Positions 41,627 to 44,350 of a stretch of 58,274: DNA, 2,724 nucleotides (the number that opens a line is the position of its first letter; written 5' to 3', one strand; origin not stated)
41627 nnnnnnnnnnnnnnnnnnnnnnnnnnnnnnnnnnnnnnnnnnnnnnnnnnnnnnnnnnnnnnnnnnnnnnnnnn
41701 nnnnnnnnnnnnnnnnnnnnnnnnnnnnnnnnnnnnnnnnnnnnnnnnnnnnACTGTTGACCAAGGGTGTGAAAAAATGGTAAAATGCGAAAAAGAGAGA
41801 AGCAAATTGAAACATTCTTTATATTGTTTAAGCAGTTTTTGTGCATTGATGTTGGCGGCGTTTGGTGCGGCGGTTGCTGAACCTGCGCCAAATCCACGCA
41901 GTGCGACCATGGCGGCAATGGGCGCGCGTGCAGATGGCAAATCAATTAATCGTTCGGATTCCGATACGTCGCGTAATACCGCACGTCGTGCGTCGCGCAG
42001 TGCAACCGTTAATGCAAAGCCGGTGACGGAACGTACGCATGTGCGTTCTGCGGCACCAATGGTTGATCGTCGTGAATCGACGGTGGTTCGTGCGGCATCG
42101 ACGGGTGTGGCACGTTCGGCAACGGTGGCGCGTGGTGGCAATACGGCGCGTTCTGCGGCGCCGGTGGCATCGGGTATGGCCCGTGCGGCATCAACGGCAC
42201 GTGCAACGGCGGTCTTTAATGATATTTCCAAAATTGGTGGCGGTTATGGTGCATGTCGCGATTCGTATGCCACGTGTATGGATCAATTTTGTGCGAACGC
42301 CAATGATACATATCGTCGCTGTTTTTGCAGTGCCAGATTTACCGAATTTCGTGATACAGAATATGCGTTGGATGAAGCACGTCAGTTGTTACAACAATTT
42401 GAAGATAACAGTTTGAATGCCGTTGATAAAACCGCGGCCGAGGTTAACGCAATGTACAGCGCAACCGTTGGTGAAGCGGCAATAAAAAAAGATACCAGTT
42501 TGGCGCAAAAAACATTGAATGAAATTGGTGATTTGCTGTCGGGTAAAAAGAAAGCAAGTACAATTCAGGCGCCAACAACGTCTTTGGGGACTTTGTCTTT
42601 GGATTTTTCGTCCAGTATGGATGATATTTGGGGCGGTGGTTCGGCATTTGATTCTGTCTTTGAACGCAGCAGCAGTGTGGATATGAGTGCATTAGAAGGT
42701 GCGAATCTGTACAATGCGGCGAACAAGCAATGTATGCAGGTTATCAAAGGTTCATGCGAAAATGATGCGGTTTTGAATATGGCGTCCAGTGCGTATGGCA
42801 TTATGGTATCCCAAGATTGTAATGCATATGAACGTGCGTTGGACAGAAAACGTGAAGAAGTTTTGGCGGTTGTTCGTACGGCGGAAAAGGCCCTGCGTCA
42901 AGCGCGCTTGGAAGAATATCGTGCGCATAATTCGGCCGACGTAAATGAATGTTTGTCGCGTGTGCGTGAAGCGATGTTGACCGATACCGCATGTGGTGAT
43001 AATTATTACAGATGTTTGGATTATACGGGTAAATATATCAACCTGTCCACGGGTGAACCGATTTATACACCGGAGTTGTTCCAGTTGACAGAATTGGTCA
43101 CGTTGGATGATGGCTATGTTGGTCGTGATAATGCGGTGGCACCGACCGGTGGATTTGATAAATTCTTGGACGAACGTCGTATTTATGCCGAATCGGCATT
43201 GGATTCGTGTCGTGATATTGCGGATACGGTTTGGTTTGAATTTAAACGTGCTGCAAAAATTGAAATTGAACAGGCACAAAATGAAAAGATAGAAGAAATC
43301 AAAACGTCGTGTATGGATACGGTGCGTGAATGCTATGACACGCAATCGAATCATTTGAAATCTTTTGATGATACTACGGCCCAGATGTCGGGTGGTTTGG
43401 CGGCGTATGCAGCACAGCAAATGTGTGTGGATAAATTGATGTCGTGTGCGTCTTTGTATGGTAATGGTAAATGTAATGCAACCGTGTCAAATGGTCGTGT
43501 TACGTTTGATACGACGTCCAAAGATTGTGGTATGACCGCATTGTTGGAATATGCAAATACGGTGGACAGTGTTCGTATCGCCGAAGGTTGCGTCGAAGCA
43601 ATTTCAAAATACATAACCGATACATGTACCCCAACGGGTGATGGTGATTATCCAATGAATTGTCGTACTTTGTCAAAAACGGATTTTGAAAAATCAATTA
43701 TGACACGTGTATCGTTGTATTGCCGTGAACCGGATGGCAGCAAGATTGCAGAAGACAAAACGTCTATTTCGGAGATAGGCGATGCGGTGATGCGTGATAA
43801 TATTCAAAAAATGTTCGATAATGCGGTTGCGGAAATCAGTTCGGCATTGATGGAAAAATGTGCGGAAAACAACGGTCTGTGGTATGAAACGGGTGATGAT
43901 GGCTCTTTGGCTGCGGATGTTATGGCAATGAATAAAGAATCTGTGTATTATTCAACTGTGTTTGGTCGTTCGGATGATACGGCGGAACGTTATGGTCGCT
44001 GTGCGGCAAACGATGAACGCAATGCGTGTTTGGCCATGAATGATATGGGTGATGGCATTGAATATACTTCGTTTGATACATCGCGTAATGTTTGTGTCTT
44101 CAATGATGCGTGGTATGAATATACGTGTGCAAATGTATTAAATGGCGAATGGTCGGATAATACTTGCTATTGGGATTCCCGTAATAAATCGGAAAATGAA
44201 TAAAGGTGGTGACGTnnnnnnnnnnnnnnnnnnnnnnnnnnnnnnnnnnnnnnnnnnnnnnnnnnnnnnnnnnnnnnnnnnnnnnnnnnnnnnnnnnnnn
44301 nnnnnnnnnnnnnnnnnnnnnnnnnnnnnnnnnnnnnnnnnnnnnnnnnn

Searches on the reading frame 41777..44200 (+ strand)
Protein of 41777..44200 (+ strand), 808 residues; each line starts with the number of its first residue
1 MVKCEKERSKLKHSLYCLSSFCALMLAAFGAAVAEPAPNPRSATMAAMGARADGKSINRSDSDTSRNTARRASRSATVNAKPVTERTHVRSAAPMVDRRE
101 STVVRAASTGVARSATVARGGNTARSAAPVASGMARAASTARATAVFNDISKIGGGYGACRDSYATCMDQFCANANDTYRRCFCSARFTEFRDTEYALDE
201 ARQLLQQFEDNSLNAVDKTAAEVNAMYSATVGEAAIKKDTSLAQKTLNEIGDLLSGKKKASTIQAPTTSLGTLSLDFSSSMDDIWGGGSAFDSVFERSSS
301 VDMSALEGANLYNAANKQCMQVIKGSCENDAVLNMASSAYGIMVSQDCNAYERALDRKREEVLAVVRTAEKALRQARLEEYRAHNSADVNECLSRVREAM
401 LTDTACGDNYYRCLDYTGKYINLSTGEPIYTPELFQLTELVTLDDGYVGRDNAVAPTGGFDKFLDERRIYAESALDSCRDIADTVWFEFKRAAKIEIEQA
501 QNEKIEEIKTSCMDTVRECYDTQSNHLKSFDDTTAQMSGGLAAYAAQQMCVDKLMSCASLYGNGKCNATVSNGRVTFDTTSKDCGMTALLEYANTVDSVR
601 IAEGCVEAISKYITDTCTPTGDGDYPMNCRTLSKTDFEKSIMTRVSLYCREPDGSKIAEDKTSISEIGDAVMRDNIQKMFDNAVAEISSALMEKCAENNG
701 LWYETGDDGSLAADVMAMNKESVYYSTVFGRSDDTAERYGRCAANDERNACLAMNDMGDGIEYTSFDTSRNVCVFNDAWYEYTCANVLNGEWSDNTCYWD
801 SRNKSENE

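Call 53: search_solved_structures(query=A2, max_evalue=1)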
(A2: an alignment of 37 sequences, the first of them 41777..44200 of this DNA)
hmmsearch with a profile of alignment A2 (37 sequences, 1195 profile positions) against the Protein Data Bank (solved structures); distinct sequences matched with E-value up to 1: 0.

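Call 68: predict_structure(alignment_id=A2)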
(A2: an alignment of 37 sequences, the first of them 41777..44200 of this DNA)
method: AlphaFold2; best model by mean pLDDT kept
length: 808 residues; sequences in the alignment: 37
mean_pLDDT: 57.1   pTM: 0.32
mean pLDDT of the five models: 57.1, 55.1, 54.0, 52.1, 51.7
residues with pLDDT >= 90: 3; 70-90: 214; 50-70: 280; < 50: 311
segments of 3 or more residues with pLDDT < 50: 1-14, 16-18, 20-141, 213-218, 226-237, 257-299, 384-387, 430-458, 624-626, 701-706, 708-749, 751-758, 778-783, 803-808
pLDDT, mean of each block of 10 residues (from residue 1): 40 48 41 34 35 34 32 35 33 32 31 34 35 39 54 71 88 62 64 74 68 51 49 48 61 47 31 34 38 44 71 87 85 86 82 79 74 66 55 82 64 63 58 31 28 42 76 77 83 80 79 87 84 58 81 80 63 70 63 58 61 62 50 67 65 59 67 68 68 62 44 39 39 37 41 48 63 54 50 61 44
secondary structure, 60 per line:
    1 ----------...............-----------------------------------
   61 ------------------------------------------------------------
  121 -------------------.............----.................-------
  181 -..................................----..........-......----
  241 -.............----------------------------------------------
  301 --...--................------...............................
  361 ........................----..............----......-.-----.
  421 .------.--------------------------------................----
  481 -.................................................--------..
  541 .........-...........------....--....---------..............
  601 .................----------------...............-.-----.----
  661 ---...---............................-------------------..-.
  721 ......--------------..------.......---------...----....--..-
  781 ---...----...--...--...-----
elements in order (helices of 4 or more, strands of 3 or more residues): H11-25 H140-152 H157-173 H182-215 H220-229 H231-236 H242-254 H308-323 H330-384 H389-402 H407-412 H461-476 H482-530 H539-549 H551-561 E568-571 E574-577 H587-617 H634-648 H670-697 H720-726 H749-755 E765-767 E772-775 E791-793 E796-798
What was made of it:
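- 41777..44203 (+): Window paralogue (808 aa, 31 Cys) with a signal peptide, a basic low-complexity stretch and the family N-domain. AF2 model is all-alpha with long helices, pLDDT 70-88 in the helices (call 68).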

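Call 72: fold_search(model_id=the predicted structure, library=pdb)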
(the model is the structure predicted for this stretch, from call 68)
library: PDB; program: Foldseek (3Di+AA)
matches with E <= 10: 38; with E <= 0.001: 0
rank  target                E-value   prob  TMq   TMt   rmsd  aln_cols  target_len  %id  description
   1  5ca9                  1.1e+00  0.16  0.12  0.14  15.8       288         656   10  Structures of the candida albicans sey1p GTPase in complex with GDPAlF4- (released 2015-09-23)
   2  6a30_A                1.4e+00  0.08  0.13  0.17  29.9       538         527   10  Crystal Structure of Munc13-1 MUN Domain and Synaptobrevin-2 Juxtamembrane Linker Region (released 2019-01-30)
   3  6sl3                  1.4e+00  0.07  0.12  0.13  18.0       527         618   12  ALPHA-ACTININ FROM ENTAMOEBA HISTOLYTICA in orthorhombic space group (released 2020-08-26)
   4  5ca8                  1.9e+00  0.10  0.14  0.16  23.9       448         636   10  Structures of the yeast dynamin-like GTPase Sey1p in complex with GDP (released 2015-09-16)
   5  5uf7                  3.6e+00  0.08  0.13  0.18  17.6       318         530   10  CRYSTAL STRUCTURE OF MUNC13-1 MUN DOMAIN (released 2017-02-15)
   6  9jyy_G                3.6e+00  0.05  0.08  0.09  20.5       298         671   13  core proteins of mature T7 (released 2024-12-11)
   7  4y21                  3.7e+00  0.05  0.13  0.17  30.6       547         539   11  Crystal Structure of Munc13-1 MUN domain (released 2015-06-10)
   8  6yt5_A                3.9e+00  0.06  0.10  0.12  16.0       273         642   13  Cryo-EM structure of T7 bacteriophage DNA translocation gp15-gp16 core complex intermediate assembly (released 2021-09-08)
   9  8eki_C                3.9e+00  0.06  0.11  0.12  15.5       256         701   10  CryoEM structure of the Dsl1 complex bound to SNAREs Sec20 and Use1 (released 2023-10-04)
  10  4kvm_C                3.9e+00  0.02  0.08  0.08  38.1       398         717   12  The NatA (Naa10p/Naa15p) amino-terminal acetyltransferase complex bound to a bisubstrate analog (released 2013-07-31)
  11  3kcv_A                4.1e+00  0.05  0.07  0.17  15.7       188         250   13  Structure of formate channel (released 2009-12-01)
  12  4kvm_A                4.1e+00  0.02  0.08  0.09  38.2       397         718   12  The NatA (Naa10p/Naa15p) amino-terminal acetyltransferase complex bound to a bisubstrate analog (released 2013-07-31)
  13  8q42_A                4.3e+00  0.05  0.05  0.09  14.4       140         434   12  Crystal structure of cA4-bound Can2 (E341A) in complex with oligo-A DNA (released 2023-11-22)
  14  6sl2                  4.3e+00  0.03  0.09  0.11  19.9       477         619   13  ALPHA-ACTININ FROM ENTAMOEBA HISTOLYTICA (released 2020-08-26)
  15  6zce_q                4.5e+00  0.03  0.09  0.10  19.3       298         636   11  Structure of a yeast ABCE1-bound 43S pre-initiation complex (released 2020-10-07)
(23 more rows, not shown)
